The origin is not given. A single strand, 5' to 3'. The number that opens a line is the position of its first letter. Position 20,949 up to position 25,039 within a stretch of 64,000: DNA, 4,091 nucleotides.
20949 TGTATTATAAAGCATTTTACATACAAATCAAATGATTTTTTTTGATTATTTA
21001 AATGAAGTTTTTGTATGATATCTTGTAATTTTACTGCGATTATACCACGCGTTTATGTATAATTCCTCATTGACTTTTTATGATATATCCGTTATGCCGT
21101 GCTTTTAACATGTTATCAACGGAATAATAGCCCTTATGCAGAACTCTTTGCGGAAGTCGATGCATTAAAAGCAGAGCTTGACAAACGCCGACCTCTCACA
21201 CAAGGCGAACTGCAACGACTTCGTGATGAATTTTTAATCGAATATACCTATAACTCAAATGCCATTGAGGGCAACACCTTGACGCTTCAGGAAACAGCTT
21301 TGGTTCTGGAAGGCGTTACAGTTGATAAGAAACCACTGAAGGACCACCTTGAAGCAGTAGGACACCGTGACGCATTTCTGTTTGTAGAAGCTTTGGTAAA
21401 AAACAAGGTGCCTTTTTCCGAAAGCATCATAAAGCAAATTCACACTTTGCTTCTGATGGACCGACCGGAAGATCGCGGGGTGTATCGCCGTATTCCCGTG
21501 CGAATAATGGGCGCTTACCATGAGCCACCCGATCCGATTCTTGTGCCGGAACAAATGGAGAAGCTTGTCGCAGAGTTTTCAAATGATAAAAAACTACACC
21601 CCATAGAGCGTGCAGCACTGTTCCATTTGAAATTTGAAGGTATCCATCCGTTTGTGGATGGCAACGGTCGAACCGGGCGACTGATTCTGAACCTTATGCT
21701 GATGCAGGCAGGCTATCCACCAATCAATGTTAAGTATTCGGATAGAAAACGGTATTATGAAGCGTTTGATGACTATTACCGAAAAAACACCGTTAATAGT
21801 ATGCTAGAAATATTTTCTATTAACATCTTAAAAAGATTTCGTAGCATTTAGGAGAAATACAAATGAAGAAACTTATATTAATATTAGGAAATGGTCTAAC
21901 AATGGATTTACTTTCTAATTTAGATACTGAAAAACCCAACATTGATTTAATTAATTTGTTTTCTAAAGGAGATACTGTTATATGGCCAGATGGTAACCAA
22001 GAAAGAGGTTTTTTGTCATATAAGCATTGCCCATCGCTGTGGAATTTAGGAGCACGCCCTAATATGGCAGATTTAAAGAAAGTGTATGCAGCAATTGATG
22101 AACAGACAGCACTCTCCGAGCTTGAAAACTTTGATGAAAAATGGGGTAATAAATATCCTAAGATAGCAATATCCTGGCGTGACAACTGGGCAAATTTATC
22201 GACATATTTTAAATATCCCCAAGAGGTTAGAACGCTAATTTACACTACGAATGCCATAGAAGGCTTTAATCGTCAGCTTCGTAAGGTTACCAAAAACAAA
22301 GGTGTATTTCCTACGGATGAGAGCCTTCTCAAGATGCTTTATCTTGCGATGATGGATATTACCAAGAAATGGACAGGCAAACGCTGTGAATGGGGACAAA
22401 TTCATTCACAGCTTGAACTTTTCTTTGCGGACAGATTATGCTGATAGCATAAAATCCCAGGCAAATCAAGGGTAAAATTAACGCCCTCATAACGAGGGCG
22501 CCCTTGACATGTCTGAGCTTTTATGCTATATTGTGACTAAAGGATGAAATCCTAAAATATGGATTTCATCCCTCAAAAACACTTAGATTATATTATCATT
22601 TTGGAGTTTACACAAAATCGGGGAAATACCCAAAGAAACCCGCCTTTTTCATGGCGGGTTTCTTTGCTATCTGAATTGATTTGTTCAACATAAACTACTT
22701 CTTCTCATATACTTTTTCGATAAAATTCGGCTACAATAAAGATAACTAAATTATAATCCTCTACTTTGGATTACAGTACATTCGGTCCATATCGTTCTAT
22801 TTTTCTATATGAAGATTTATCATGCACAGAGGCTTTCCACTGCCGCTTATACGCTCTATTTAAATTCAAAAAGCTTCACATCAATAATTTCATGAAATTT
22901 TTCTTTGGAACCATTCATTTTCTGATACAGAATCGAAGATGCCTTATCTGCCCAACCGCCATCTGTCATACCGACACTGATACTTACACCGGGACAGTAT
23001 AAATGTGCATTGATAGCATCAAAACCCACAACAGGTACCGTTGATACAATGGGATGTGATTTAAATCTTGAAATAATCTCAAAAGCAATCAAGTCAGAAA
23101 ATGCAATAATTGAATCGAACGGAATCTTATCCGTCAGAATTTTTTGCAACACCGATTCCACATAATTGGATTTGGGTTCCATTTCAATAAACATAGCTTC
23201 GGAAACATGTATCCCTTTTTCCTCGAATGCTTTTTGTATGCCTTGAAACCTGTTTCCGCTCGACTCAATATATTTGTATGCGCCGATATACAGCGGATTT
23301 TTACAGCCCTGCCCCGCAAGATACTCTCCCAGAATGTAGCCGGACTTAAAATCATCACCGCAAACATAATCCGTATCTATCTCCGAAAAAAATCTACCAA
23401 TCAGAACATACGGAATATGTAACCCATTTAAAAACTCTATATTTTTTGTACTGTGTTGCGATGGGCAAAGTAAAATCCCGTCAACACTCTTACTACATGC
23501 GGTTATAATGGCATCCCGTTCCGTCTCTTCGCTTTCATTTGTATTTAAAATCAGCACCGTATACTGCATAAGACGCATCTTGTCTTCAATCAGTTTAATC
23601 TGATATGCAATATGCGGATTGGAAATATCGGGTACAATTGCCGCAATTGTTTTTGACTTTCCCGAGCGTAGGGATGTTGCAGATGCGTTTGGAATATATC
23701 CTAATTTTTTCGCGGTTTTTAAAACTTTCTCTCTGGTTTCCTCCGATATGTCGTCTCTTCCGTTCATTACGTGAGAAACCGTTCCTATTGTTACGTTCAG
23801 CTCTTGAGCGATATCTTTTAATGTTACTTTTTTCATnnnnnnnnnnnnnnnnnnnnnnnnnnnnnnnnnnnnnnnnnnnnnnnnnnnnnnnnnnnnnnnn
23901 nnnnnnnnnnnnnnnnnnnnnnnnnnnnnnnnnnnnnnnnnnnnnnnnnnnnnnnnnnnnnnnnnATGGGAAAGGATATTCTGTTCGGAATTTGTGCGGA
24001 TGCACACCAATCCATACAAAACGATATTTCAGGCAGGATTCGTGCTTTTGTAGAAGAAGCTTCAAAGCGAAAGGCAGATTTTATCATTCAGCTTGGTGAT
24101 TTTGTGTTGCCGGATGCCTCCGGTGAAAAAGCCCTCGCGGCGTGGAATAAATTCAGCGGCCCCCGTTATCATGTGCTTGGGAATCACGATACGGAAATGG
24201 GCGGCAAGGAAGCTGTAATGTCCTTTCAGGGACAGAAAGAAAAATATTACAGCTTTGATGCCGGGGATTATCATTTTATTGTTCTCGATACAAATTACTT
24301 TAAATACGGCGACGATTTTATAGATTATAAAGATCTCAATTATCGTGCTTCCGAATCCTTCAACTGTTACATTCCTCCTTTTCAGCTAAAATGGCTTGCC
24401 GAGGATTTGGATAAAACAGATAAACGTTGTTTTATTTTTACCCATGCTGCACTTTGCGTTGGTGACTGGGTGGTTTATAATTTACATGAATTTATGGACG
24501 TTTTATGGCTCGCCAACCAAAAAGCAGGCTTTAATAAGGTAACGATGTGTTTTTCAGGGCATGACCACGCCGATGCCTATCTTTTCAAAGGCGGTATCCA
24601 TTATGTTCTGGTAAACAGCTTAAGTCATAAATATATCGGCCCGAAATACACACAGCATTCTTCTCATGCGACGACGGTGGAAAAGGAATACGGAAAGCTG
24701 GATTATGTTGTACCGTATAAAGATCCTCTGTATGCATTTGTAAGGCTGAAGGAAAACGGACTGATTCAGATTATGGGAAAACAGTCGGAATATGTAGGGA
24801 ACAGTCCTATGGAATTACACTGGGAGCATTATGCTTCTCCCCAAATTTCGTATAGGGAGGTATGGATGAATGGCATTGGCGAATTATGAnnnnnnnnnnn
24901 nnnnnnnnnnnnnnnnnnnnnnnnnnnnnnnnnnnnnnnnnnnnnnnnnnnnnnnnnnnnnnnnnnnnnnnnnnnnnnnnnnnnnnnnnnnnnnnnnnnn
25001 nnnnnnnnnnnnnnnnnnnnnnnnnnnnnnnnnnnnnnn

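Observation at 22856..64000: ~41 kb island coupling SLH-anchored giant surface proteins to cytoplasmic glycosidase, phosphoesterase and sugar-isomerase genes, organised as two modules split by a recombinase scar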

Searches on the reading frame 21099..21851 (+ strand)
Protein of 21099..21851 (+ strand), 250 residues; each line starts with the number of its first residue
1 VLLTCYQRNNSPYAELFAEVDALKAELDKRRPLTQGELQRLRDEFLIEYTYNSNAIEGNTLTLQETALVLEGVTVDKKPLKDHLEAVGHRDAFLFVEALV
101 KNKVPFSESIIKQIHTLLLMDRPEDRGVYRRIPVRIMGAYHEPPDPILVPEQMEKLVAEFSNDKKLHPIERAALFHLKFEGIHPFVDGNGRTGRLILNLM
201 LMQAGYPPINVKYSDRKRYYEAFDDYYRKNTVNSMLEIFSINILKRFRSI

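Call 7: search_protein_families(library=pfam, proteins=[window:21099-21851:+], max_evalue=0.01)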
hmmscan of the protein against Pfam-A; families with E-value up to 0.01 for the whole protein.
window:21099-21851:+ (250 aa): 1 family
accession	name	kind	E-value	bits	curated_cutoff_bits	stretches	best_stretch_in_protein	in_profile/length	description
PF02661.23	Fic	-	3.7e-23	82.6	24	1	105-201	1-93/93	Fic/DOC family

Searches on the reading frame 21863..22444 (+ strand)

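Call 7: search_protein_families(library=pfam, proteins=[window:21863-22444:+], max_evalue=0.01)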
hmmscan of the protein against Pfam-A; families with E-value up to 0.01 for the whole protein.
window:21863-22444:+ (193 aa): 2 families
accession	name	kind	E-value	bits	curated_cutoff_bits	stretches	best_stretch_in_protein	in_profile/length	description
PF00872.24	Transposase_mut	-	1.4e-25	90.4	21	1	69-171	275-377/379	Transposase, Mutator family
PF00647.24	EF1G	-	0.0035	17.6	23.3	0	67-145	15-81/107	Elongation factor 1 gamma, conserved domain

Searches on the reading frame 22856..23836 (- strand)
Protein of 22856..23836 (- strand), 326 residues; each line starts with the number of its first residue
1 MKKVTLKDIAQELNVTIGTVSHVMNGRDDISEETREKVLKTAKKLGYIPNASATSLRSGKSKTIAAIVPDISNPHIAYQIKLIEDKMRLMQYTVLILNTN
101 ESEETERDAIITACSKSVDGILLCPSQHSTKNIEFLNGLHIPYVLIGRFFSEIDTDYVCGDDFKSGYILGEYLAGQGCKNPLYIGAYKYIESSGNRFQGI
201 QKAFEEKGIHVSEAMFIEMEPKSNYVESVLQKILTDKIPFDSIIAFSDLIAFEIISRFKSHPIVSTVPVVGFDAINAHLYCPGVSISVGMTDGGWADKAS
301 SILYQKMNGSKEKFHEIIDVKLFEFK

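Call 3: search_protein_families(library=pfam, proteins=[window:22856-23836:-], max_evalue=0.01)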
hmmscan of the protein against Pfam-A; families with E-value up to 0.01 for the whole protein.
window:22856-23836:- (326 aa): 4 families
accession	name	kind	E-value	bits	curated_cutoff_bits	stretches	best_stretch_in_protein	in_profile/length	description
PF00356.27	LacI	-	1.5e-15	57.2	27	1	5-50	1-46/46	Bacterial regulatory proteins, lacI family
PF00532.27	Peripla_BP_1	-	1.7e-13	51.1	22.2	1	62-259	2-202/281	Periplasmic binding proteins and sugar binding domain of LacI family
PF13407.12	Peripla_BP_4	-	3e-10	40.5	35.1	1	64-280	1-224/258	Periplasmic binding protein domain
PF01381.28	HTH_3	-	0.0075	16.7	23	0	2-37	8-43/55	Helix-turn-helix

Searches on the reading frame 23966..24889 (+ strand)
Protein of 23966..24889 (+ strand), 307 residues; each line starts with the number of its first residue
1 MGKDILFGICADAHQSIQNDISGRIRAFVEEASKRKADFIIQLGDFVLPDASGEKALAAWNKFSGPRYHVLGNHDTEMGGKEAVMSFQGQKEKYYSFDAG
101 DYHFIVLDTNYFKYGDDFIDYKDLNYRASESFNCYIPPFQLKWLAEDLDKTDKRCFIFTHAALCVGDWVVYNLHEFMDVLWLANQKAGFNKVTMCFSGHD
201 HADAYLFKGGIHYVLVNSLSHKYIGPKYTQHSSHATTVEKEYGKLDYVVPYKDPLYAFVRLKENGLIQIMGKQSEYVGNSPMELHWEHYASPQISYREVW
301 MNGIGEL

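Call 3: search_protein_families(library=pfam, proteins=[window:23966-24889:+], max_evalue=0.01)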
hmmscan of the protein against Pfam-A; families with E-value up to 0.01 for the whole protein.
window:23966-24889:+ (307 aa): 2 families
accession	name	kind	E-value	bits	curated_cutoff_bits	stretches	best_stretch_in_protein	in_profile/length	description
PF00149.33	Metallophos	-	4.5e-11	44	21.5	1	7-202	3-190/191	Calcineurin-like phosphoesterase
PF12850.12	Metallophos_2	-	1.9e-06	28.4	27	1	7-105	3-85/154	Calcineurin-like phosphoesterase superfamily domain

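Call 12: search_protein_families(library=ncbifam, proteins=[window:23966-24889:+], max_evalue=0.001)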
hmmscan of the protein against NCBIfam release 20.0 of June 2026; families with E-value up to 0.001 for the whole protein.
window:23966-24889:+ (307 aa): 1 family
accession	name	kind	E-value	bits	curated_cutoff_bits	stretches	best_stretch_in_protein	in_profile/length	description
TIGR00040.1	yfcE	subfamily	0.00035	20.7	56.25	1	6-106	2-83/158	YfcE family phosphodiesterase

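Call 65: find_related_loci(query=A5, collection=metagenome_contigs, flank=8000)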
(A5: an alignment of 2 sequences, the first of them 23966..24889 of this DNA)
Query A5 (307 aa) in metagenome_contigs; peptide patterns used: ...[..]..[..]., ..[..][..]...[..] (x = any residue, [..] = any of these).
600 stretches matched a pattern (row limit reached: there are more); 523 encode a relative of the query (tblastn E <= 1e-3); the best 80 are kept; 80 distinct loci.
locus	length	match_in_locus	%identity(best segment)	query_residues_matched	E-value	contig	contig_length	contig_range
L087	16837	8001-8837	39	2-284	2e-64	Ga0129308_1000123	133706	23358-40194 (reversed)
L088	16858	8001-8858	40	5-299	3e-63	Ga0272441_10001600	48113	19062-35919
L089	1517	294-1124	41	4-283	2e-65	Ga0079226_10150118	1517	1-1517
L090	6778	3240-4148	37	2-299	2e-62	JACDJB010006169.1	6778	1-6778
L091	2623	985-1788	41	5-284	4e-62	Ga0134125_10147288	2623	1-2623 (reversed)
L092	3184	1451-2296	39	5-295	5e-61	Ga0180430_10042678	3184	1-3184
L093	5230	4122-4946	39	3-284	7e-61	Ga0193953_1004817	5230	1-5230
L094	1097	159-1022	39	3-299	1e-64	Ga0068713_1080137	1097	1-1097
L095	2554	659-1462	40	5-284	5e-61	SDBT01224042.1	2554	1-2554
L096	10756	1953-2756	41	7-284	2e-60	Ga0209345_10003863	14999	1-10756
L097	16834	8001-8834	36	2-284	3e-60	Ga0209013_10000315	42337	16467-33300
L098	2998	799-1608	39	3-283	1e-60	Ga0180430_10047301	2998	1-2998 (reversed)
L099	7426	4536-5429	37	3-305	4e-60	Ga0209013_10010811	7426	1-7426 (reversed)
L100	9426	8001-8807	38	5-286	1e-59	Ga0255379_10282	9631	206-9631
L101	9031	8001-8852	37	5-296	8e-60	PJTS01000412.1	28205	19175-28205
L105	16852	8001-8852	37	5-296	7e-59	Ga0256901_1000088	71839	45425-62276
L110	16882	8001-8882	39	3-302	5e-58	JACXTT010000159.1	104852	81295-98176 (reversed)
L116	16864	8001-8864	36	3-299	7e-57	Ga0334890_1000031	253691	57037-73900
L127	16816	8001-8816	38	2-284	1e-55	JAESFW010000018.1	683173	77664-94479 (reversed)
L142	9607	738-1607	35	5-297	6e-54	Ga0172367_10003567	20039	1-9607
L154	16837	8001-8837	35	3-285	2e-52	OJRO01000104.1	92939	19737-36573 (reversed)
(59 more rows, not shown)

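Call 68: search_protein_families(library=pfam, proteins=[L087:6951-7883:+, L087:8930-9886:+, L088:4804-7884:+, L097:6530-7804:+, L105:6312-7904:+, L110:6434-7903:+, L116:5539-7839:+, L127:7001-7894:+, L154:8963-11413:+, L142:1680-2996:+], max_evalue=0.001)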
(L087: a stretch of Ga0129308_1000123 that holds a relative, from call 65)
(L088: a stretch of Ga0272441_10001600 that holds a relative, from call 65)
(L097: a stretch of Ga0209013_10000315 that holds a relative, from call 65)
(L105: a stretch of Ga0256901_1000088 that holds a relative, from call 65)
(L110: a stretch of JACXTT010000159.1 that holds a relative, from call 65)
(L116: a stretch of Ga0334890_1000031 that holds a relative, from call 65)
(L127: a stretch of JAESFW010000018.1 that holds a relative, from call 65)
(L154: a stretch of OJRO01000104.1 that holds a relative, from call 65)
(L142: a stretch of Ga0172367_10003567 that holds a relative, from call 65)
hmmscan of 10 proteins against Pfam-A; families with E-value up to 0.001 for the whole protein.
L087:6951-7883:+ (310 aa): 1 family
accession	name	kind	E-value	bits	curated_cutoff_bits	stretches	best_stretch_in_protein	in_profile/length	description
PF03372.29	Exo_endo_phos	-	3.2e-17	63.4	24.5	1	35-300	1-225/225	Endonuclease/Exonuclease/phosphatase family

L087:8930-9886:+ (318 aa): 4 families
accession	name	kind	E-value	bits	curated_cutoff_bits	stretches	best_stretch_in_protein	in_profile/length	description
PF01663.27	Phosphodiest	-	6.5e-26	92.2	23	1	40-264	1-234/342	Type I phosphodiesterase / nucleotide pyrophosphatase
PF01676.23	Metalloenzyme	-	9.6e-10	38.8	24.3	1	173-301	129-250/252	Metalloenzyme superfamily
PF00884.28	Sulfatase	-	1.8e-06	27.9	25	1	212-295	203-295/301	Sulfatase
PF02995.22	DUF229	-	5.3e-06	25.8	25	1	214-251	305-342/496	Protein of unknown function (DUF229)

L088:4804-7884:+ (1026 aa): 4 families
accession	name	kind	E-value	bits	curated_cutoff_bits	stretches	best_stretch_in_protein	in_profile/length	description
PF18582.6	HZS_alpha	-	3.8e-23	82.3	26.6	1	765-855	1-98/98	Hydrazine synthase alpha subunit middle domain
PF22633.2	F5_F8_type_C_2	-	1.3e-14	55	27.8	1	125-218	4-91/91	NedA-like, galactose-binding domain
PF00754.31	F5_F8_type_C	-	4.7e-14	53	28.2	1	129-222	19-114/127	F5/8 type C domain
PF07676.18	PD40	-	2.7e-06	27.6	20.9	0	454-484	1-33/38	WD40-like Beta Propeller Repeat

L097:6530-7804:+ (424 aa): 1 family
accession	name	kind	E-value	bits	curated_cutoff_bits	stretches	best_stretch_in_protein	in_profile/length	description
PF20583.3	DUF6786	-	3.5e-160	533.3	27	1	48-423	2-375/376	Family of unknown function (DUF6786)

L105:6312-7904:+ (530 aa): 5 families
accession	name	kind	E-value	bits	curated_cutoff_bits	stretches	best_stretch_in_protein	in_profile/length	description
PF13385.13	Laminin_G_3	-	9.3e-17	62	27.6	1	83-238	13-150/151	Concanavalin A-like lectin/glucanases superfamily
PF03372.29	Exo_endo_phos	-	7.7e-14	52.4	24.5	1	265-519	2-225/225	Endonuclease/Exonuclease/phosphatase family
PF02210.31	Laminin_G_2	-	3.2e-08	34.5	22.9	1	129-228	27-123/126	Laminin G domain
PF00054.30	Laminin_G_1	-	2e-05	25.2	24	1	150-229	46-126/131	Laminin G domain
PF22925.3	TS_C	-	0.00089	19.3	27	0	102-183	83-154/202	Trans-sialidase, C-terminal domain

L110:6434-7903:+ (489 aa): 2 families
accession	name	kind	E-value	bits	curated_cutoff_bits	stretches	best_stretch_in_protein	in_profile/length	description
PF01120.23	Alpha_L_fucos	-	2.4e-102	343.3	25.2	1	21-357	9-344/345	Alpha-L-fucosidase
PF16757.11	Fucosidase_C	-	7.2e-09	36.5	25.6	1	412-487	10-86/88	Alpha-L-fucosidase C-terminal domain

L116:5539-7839:+ (766 aa): 3 families
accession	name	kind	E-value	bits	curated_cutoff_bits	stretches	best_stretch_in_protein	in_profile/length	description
PF12831.13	FAD_oxidored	-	8.7e-111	371.6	27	1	82-606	1-416/416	FAD dependent oxidoreductase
PF25275.1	Golvesin_C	-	5e-17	62.6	31.6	1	641-762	10-130/132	Golvesin C-terminal domain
PF01266.30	DAO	-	2.4e-05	24.5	27.9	1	82-206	1-123/353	FAD dependent oxidoreductase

L127:7001-7894:+ (297 aa): 2 families
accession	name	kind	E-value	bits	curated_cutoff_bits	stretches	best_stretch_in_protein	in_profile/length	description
PF00149.33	Metallophos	-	8e-14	52.9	21.5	1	36-234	2-189/191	Calcineurin-like phosphoesterase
PF12850.12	Metallophos_2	-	5.9e-06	26.8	27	1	36-254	2-137/154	Calcineurin-like phosphoesterase superfamily domain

L154:8963-11413:+ (816 aa): 7 families
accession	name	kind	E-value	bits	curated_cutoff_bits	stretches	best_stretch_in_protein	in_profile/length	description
PF13360.13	PQQ_2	-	1.4e-32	113.6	27.6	3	472-612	17-152/233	Outer membrane protein assembly factor BamB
PF13570.13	Beta-prop_ACSF4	-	7.1e-27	95.1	133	3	506-649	72-212/329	Beta-alanine-activating enzyme, beta-propeller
PF16371.11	MetallophosN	-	5e-16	59.1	35.6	1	36-101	4-76/77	N terminal of Calcineurin-like phosphoesterase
PF00149.33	Metallophos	-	3.1e-13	51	21.5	1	116-291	2-190/191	Calcineurin-like phosphoesterase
PF01011.28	PQQ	-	8.9e-11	41.6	26.7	1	692-780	45-136/595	Glucose/ethanol/alcohol dehydrogenase, beta-propeller domain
PF25293.1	Beta-prop_EMC1_N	-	1.7e-06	28.3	34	1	578-702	31-159/219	EMC1 N-terminal beta-propeller domain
PF23727.1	Beta-prop_FAM234A_B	-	8.1e-05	21.7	26.4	0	498-564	44-119/467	FAM234A/B beta-propeller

L142:1680-2996:+ (438 aa): 1 family
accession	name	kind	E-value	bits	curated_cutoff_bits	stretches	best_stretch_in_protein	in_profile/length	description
PF03572.23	Peptidase_S41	-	5.6e-16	59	24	1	252-425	24-165/165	Peptidase family S41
